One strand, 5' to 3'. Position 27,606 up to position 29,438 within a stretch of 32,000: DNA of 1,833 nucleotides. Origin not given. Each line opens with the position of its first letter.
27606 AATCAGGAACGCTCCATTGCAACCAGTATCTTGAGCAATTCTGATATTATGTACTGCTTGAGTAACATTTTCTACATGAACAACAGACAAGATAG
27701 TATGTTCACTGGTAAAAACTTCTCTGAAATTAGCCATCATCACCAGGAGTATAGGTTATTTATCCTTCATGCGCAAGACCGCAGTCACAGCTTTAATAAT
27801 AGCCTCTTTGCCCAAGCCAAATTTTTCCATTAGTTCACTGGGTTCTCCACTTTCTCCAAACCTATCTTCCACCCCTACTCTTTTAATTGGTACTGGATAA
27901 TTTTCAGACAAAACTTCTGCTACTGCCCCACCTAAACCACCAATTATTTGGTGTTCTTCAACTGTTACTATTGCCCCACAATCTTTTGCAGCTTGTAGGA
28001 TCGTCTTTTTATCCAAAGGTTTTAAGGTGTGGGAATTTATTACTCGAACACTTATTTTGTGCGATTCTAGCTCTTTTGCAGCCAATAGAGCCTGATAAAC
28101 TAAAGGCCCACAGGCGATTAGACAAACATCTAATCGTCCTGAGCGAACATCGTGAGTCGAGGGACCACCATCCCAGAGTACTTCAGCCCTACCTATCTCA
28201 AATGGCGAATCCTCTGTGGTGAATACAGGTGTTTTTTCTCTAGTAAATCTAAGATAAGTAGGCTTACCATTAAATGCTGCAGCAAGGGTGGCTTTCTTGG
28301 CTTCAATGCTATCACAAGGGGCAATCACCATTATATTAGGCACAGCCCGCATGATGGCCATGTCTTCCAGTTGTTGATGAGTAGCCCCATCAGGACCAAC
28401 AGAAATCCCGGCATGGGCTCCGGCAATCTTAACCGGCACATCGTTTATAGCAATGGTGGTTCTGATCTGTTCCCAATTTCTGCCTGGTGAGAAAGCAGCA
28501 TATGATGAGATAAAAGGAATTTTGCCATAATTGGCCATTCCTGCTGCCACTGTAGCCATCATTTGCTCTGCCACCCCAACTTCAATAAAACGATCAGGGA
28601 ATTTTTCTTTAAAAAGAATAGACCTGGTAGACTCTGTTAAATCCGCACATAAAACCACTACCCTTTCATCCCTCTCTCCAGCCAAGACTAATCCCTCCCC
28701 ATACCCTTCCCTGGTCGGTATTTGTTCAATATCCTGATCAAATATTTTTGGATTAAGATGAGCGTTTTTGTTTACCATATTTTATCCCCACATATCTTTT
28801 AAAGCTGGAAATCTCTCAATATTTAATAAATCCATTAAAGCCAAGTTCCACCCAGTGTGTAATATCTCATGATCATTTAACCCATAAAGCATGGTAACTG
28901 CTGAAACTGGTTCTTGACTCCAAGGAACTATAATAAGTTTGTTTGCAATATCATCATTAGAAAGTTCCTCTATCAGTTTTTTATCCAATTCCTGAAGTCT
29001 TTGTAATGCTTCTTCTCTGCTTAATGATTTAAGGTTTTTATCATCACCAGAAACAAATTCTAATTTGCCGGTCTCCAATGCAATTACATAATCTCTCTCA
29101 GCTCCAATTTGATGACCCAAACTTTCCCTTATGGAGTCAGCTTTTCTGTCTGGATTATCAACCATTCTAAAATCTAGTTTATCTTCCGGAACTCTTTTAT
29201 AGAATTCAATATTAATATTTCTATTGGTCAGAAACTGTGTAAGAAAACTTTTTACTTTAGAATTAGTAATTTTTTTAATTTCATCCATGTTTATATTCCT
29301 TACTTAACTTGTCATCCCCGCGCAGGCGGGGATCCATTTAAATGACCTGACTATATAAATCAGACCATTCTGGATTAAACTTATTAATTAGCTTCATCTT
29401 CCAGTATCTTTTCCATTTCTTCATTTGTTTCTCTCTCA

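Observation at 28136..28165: Long-loop variant of the CTGAGC...CGARG element in frame in the transketolase C-terminal half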

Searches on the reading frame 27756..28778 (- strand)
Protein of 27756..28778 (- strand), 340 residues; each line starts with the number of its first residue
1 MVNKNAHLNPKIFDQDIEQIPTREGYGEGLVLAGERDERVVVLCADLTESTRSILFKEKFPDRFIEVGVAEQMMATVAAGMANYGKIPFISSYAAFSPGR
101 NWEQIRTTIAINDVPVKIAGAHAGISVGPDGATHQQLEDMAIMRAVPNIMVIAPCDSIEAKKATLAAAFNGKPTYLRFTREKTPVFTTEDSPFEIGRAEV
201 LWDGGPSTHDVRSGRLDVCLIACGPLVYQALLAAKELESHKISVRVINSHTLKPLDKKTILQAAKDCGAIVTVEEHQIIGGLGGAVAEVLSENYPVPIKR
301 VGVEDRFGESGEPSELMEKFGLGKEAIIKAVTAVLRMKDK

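Call 10: search_protein_families(library=pfam, proteins=[window:27756-28778:-])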
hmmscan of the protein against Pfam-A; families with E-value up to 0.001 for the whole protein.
window:27756-28778:- (340 aa): 3 families
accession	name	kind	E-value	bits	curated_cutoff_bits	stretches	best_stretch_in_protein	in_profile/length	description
PF02779.29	Transket_pyr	-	3.9e-41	141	27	1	19-183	2-172/174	Transketolase, pyrimidine binding domain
PF02780.25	Transketolase_C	-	7.5e-31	107.1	25.9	1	215-327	9-124/124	Transketolase, C-terminal domain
PF22613.1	Transketolase_C_1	-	1.4e-06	28.9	27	1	214-322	10-112/113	Transketolase-like TK C-terminal domain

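Call 11: find_homologous_proteins(query=window:27756-28778:-, max_evalue=1e-30)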
Query window:27756-28778:- (340 aa): 8000 proteins with E <= 1e-30 among 8000 candidates; the best 120 are listed.
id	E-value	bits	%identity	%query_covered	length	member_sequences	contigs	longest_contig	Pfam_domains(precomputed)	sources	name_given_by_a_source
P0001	1.2e-222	756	100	100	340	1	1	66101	PF22613.2,PF02780.26,PF02779.30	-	-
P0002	1.6e-189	647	87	99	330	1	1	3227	PF22613.2,PF02780.26,PF02779.30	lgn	-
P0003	2.2e-188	643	86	100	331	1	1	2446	PF22613.2,PF02780.26,PF02779.30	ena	-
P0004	1.8e-187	640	83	99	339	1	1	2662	PF22613.2,PF02780.26,PF02779.30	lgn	-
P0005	4.9e-187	639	84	100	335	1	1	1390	PF22613.2,PF02780.26,PF02779.30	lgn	-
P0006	9.8e-187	638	84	100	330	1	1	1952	PF22613.2,PF02780.26,PF02779.30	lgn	-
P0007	3.2e-186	636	86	98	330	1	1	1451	PF22613.2,PF02780.26,PF02779.30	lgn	-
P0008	3.5e-186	636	84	100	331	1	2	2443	PF22613.2,PF02780.26,PF02779.30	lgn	-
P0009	5.9e-186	635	84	100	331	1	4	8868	PF22613.2,PF02780.26,PF02779.30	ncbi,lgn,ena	-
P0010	2.6e-185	633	84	100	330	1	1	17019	PF22613.2,PF02780.26,PF02779.30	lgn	-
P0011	3.0e-185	633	84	100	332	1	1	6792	PF22613.2,PF02780.26,PF02779.30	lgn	-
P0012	2.3e-184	630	83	100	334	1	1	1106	PF22613.2,PF02780.26,PF02779.30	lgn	-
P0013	1.3e-182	624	83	100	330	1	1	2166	PF22613.2,PF02780.26,PF02779.30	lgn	-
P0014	3.0e-182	623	83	100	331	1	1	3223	PF02780.26,PF02779.30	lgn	-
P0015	4.8e-182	622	82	100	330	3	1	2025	PF22613.2,PF02780.26,PF02779.30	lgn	-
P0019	4.6e-179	613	80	100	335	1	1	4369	PF22613.2,PF02780.26,PF02779.30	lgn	-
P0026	3.8e-163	560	71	99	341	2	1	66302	PF02780.26,PF02779.30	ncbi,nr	ncbi:transketolase family protein [Candidatus Microgenomates bacterium]|nr:transketolase family prot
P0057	5.3e-154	530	70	100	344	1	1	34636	PF22613.2,PF02780.26,PF02779.30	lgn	-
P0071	3.0e-153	528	70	100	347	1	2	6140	PF22613.2,PF02780.26,PF02779.30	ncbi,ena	ncbi:MAG: transketolase C-terminal domain-containing protein [Patescibacteria group bacterium]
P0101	5.7e-152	524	70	98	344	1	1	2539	PF22613.2,PF02780.26,PF02779.30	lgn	-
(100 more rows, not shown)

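Call 15: find_related_loci(query=window:27756-28778:-, collection=genome_contigs, flank=10000)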
Query window:27756-28778:- (340 aa) in genome_contigs; peptide patterns used: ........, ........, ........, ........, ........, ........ (x = any residue, [..] = any of these).
264 stretches matched a pattern; 164 encode a relative of the query (tblastn E <= 1e-3); the best 80 are kept; 80 distinct loci.
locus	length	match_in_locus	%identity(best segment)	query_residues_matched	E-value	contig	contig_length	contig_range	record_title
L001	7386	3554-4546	78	1-340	0e+0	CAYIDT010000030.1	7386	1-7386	MAG TPA_asm: uncultured Gammaproteobacteria bacterium isolate ERP119705_co1_249 genome assembly, contig: NODE_15707_leng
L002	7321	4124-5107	70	2-340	1e-152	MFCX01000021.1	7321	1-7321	MAG: Candidatus Daviesbacteria bacterium RIFCSPHIGHO2_02_FULL_39_12 rifcsphigho2_02_scaffold_24222, whole genome shotgun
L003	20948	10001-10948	67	1-325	4e-148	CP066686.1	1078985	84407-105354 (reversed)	MAG: Candidatus Woesebacteria bacterium isolate NC_groundwater_442_Ag_B-0.1um_40_41 chromosome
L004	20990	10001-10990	64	1-339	5e-148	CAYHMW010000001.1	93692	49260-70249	MAG TPA_asm: uncultured Gammaproteobacteria bacterium isolate ERP119705_co13_486 genome assembly, contig: NODE_270_lengt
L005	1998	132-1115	67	1-338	2e-159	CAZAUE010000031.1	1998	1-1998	MAG TPA_asm: uncultured Candidatus Saccharibacteria bacterium isolate SRP050083_co1_186 genome assembly, contig: NODE_45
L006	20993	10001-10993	64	1-338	1e-143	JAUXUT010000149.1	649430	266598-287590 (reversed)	MAG: bacterium isolate C15_concoct.bin.159_sub C15_k141_471755, whole genome shotgun sequence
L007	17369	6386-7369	64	5-338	1e-143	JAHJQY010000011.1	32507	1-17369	MAG: Patescibacteria group bacterium isolate OS_PC_MetaG.mb.122 OS_PC_MetaG.mb.122_k141_184790, whole genome shotgun seq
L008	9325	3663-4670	62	1-338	2e-140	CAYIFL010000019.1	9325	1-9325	MAG TPA_asm: uncultured Candidatus Saccharibacteria bacterium isolate ERP119705_co18_686 genome assembly, contig: NODE_9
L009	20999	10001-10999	62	1-340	8e-139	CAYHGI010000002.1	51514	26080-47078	MAG TPA_asm: uncultured Candidatus Saccharibacteria bacterium isolate ERP119705_co12_309 genome assembly, contig: NODE_4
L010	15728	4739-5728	61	1-338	6e-139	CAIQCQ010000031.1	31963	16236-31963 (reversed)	uncultured bacterium isolate Umea_bin-06831 genome assembly, contig: bin-06831:31/38, whole genome shotgun sequence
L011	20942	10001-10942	64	1-323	3e-138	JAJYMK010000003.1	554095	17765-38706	MAG: bacterium isolate DBS2-4.bin128 NODE_8_length_554095_cov_5.04936, whole genome shotgun sequence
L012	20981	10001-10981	61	1-338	4e-138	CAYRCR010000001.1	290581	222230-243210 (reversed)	MAG TPA_asm: uncultured Gammaproteobacteria bacterium isolate SRP050083_co1_366 genome assembly, contig: NODE_3_length_2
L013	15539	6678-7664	71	1-340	5e-160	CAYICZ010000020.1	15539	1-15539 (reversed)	MAG TPA_asm: uncultured Gammaproteobacteria bacterium isolate ERP119705_co18_1 genome assembly, contig: NODE_4628_length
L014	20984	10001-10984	61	1-335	4e-137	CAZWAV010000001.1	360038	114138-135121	MAG TPA_asm: uncultured Candidatus Saccharibacteria bacterium isolate SRP170004_co1_259 genome assembly, contig: NODE_21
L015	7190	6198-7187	61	1-338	3e-137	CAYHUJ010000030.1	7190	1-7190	MAG TPA_asm: uncultured Candidatus Saccharibacteria bacterium isolate ERP119705_co16_137 genome assembly, contig: NODE_8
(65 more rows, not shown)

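Call 18: find_encoding_contigs(protein=P0026, flank=10000, max_places=1)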
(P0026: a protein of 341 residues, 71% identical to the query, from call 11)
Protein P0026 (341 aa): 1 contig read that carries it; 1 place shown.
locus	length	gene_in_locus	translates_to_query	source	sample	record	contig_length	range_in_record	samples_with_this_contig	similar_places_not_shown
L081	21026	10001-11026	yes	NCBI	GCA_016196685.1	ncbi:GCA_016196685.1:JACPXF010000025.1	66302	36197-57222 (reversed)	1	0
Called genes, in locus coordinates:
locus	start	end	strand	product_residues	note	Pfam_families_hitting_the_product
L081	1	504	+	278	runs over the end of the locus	-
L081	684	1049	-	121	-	-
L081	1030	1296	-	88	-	-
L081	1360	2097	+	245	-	PF02683:DsbD_TM, PF13386:DsbD_2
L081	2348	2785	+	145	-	PF13473:Cupredoxin_1, PF00127:Copper-bind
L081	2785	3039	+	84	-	PF00462:Glutaredoxin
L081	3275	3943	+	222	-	PF00121:TIM, PF05690:ThiG (weak)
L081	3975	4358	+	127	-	PF05635:23S_rRNA_IVP, PF22296:bAvd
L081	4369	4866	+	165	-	PF02502:LacAB_rpiB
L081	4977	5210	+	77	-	-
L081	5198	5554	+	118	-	PF02452:PemK_toxin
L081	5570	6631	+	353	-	PF00162:PGK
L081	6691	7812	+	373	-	PF00044:Gp_dh_N, PF02800:Gp_dh_C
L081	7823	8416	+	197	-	PF00834:Ribul_P_3_epim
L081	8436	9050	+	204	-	PF18306:LDcluster4, PF03641:Lysine_decarbox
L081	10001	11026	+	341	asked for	PF02779:Transket_pyr, PF02780:Transketolase_C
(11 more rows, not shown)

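Call 19: find_encoding_contigs(protein=P0057, flank=10000, max_places=1)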
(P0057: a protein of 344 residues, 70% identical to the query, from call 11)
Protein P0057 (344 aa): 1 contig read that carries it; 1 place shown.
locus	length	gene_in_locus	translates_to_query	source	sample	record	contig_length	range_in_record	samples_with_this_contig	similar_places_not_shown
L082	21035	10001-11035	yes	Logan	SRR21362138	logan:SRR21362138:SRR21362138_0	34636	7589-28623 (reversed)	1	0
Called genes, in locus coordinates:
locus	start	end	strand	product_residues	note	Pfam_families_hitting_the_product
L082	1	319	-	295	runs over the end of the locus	PF12917:YfbR-like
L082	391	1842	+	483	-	PF00929:RNase_T, PF27096:UvrC_M, PF27115:Cho_C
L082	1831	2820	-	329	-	PF00781:DAGK_cat, PF19279:YegS_C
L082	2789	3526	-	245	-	PF01569:PAP2, PF14378:PAP2_3 (weak)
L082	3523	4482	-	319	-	PF03706:LPG_synthase_TM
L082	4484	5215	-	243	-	PF01569:PAP2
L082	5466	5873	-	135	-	-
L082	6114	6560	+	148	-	PF02502:LacAB_rpiB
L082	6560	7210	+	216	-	PF00834:Ribul_P_3_epim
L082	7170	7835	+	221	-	PF18306:LDcluster4, PF03641:Lysine_decarbox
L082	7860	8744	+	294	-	PF00456:Transketolase_N, PF13292:DXP_synthase_N (weak)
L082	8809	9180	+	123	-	-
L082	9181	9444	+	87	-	-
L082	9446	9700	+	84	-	-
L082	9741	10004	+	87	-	-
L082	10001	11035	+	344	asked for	PF02779:Transket_pyr, PF02780:Transketolase_C, PF22613:Transketolase_C_1 (weak)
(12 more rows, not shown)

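Call 20: find_encoding_contigs(protein=P0002, flank=10000, max_places=1)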
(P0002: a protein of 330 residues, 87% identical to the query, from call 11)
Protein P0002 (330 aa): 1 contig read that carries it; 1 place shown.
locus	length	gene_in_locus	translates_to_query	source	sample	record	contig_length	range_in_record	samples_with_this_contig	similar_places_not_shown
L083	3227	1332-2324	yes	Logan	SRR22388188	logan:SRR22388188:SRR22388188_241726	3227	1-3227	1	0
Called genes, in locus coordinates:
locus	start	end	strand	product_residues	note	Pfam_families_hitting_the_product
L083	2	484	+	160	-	?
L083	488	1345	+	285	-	PF13292:DXP_synthase_N (weak), PF00456:Transketolase_N, PF00676:E1_dh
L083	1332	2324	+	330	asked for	PF02779:Transket_pyr, PF02780:Transketolase_C, PF22613:Transketolase_C_1 (weak)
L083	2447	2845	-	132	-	PF13798:PCYCGC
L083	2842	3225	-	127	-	?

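Call 41: find_encoding_contigs(protein=P0012, flank=3000, max_places=1)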
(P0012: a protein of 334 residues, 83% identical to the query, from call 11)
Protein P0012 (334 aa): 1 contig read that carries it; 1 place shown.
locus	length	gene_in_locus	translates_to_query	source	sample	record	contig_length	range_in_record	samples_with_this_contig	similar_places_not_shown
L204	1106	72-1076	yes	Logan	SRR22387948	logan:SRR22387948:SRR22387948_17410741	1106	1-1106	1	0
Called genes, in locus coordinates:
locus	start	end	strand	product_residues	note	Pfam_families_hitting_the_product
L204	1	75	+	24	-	?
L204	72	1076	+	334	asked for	PF02779:Transket_pyr, PF02780:Transketolase_C, PF22613:Transketolase_C_1 (weak)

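Call 42: find_encoding_contigs(protein=P0019, flank=5000, max_places=1)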
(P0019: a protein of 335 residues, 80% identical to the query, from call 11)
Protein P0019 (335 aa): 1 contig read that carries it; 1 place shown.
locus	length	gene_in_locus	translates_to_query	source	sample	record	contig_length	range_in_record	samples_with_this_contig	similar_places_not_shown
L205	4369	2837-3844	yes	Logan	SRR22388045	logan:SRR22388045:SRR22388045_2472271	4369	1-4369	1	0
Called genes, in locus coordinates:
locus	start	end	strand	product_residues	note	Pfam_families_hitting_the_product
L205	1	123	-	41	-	?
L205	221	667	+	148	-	PF02502:LacAB_rpiB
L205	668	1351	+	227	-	PF00834:Ribul_P_3_epim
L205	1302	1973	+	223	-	PF18306:LDcluster4, PF03641:Lysine_decarbox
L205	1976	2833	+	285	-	PF13292:DXP_synthase_N (weak), PF00456:Transketolase_N, PF00676:E1_dh (weak)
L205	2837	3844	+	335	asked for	PF02779:Transket_pyr, PF02780:Transketolase_C, PF22613:Transketolase_C_1 (weak)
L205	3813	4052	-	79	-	-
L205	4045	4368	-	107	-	?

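Call 43: find_encoding_contigs(protein=P0101, flank=3000, max_places=1)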
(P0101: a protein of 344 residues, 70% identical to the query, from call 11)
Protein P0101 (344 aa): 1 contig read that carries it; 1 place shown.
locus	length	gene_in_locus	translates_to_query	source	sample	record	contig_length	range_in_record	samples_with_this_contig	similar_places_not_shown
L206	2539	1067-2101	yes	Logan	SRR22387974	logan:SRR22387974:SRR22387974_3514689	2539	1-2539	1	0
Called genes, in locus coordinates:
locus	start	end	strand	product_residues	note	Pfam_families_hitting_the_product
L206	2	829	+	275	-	?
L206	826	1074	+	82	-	-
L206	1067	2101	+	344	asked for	PF02779:Transket_pyr, PF22613:Transketolase_C_1 (weak), PF02780:Transketolase_C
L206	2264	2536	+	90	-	PF18926:DUF5676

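Call 44: find_encoding_contigs(protein=P0071, flank=6000, max_places=1)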
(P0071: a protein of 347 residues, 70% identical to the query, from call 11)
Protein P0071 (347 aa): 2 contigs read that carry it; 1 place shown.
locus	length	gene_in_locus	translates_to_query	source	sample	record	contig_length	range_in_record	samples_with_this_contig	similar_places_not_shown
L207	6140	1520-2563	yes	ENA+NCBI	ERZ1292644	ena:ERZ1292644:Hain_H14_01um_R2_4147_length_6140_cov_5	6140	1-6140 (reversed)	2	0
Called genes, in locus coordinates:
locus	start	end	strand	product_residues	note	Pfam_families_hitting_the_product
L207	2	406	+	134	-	PF03641:Lysine_decarbox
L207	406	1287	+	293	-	PF00456:Transketolase_N, PF13292:DXP_synthase_N (weak), PF00676:E1_dh (weak)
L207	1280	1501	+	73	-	-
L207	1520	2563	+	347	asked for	PF02779:Transket_pyr, PF02780:Transketolase_C, PF22613:Transketolase_C_1 (faint)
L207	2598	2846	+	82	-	PF04014:MazE_antitoxin (weak)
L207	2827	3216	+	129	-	PF02661:Fic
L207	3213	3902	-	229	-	-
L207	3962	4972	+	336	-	PF00274:Glycolytic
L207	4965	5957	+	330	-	PF00294:PfkB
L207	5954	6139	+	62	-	?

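Call 73: predict_structure(alignment_id=A1)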
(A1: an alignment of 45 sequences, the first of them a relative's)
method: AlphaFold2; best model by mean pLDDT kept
length: 340 residues; sequences in the alignment: 45
mean_pLDDT: 83.2   pTM: 0.87
mean pLDDT of the five models: 83.2, 82.5, 76.7, 75.4, 70.2
residues with pLDDT >= 90: 184; 70-90: 86; 50-70: 42; < 50: 28
segments of 3 or more residues with pLDDT < 50: 94-101, 123-136, 207-212
pLDDT, mean of each block of 10 residues (from residue 1): 91 93 94 98 78 93 82 79 92 46 60 82 40 50 81 95 97 86 93 96 63 69 95 93 94 95 95 86 94 96 68 71 92 90
secondary structure, 60 per line:
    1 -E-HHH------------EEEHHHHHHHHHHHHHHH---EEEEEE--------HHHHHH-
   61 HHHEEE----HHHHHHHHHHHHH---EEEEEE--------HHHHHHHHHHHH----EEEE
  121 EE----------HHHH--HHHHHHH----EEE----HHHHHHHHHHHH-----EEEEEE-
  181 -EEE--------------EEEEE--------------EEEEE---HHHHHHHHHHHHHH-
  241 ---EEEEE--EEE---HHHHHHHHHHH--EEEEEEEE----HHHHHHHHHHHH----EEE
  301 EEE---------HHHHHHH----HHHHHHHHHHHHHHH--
elements in order: E19-21 H22-36 E40-45 H54-59 E64-66 H71-83 E87-92 H101-112 E117-122 H133-136 H139-145 E150-152 H157-168 E174-179 E182-184 E199-203 E218-222 H226-239 E244-248 E251-253 H257-267 E270-277 H282-293 E298-303 H313-319 H324-338

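Call 75: search_solved_structures(query=window:27756-28778:-, max_evalue=1e-20, show_alignments=1)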
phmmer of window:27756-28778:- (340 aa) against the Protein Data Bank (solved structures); distinct sequences matched with E-value up to 1e-20: 17.
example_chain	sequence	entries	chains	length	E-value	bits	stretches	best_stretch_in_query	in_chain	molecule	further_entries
6yaj_AAA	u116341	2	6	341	5.2e-83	282.1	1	14-338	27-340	C-terminal chain of split transketolase from Carboxydothermus hydrogenoformans | C-terminal component of the split chain transketolase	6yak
6rjb_A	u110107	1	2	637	1.1e-55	192.3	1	18-335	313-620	Transketolase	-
6ha3_A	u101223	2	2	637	1.5e-55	191.9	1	18-335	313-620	Transketolase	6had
4kxu_A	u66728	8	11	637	1.5e-55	191.9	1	18-335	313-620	Transketolase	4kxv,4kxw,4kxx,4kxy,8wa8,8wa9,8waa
3ooy_A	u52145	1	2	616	2.3e-55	191.2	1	18-333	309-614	Transketolase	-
3mos_A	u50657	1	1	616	4.4e-55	190.3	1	18-331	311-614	Transketolase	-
2o1s_A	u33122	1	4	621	3.5e-35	124.9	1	26-330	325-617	1-deoxy-D-xylulose-5-phosphate synthase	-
8a29_A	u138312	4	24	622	4.1e-35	124.7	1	26-332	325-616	1-deoxy-D-xylulose-5-phosphate synthase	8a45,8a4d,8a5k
8a8y_A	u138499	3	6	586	2e-32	115.8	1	26-325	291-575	1-deoxy-D-xylulose-5-phosphate synthase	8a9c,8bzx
6xxg_AAA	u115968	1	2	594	5.5e-32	114.4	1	25-330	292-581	1-deoxy-D-xylulose-5-phosphate synthase,1-deoxy-D-xylulose-5-phosphate synthase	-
2o1x_A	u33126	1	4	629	6.7e-32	114.1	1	25-330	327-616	1-deoxy-D-xylulose-5-phosphate synthase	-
6ouv_A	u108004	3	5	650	7.4e-32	114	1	25-330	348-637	1-deoxy-D-xylulose-5-phosphate synthase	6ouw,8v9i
9hn8_A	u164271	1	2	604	2.9e-30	108.7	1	28-333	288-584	1-deoxy-D-xylulose-5-phosphate synthase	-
8ogh_A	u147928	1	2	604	3e-30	108.7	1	29-333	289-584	1-deoxy-D-xylulose-5-phosphate synthase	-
7a9h_AAA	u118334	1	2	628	3.3e-30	108.6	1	29-333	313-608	1-deoxy-D-xylulose-5-phosphate synthase,1-deoxy-D-xylulose-5-phosphate synthase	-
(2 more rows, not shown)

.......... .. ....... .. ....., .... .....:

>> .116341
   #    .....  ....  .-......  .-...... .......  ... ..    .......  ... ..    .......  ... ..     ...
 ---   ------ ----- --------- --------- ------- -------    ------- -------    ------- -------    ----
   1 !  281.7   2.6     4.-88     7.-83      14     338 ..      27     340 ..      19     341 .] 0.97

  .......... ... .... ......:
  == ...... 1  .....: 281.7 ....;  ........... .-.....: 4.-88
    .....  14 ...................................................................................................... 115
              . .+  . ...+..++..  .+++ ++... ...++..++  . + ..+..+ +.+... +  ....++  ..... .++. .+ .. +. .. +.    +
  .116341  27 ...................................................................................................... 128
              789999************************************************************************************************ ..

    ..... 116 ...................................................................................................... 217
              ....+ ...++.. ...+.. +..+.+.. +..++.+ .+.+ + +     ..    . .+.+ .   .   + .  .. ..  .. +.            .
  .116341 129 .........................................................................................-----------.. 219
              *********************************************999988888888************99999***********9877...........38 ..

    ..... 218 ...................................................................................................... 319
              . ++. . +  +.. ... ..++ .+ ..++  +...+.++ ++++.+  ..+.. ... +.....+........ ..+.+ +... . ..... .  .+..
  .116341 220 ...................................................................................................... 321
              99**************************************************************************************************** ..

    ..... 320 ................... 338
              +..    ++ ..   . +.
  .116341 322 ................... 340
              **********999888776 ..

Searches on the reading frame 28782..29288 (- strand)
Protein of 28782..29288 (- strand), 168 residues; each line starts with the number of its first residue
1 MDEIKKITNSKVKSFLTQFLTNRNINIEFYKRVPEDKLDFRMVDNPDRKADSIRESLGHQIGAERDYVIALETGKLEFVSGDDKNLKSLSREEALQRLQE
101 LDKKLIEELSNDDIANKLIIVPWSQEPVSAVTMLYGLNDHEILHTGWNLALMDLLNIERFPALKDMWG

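Call 10: search_protein_families(library=pfam, proteins=[window:28782-29288:-])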
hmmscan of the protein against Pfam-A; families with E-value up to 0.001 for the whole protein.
window:28782-29288:- (168 aa): 1 family
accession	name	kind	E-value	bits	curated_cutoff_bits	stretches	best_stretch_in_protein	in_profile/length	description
PF12867.12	DinB_2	-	2e-07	31.9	24.8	1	20-146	3-126/128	DinB superfamily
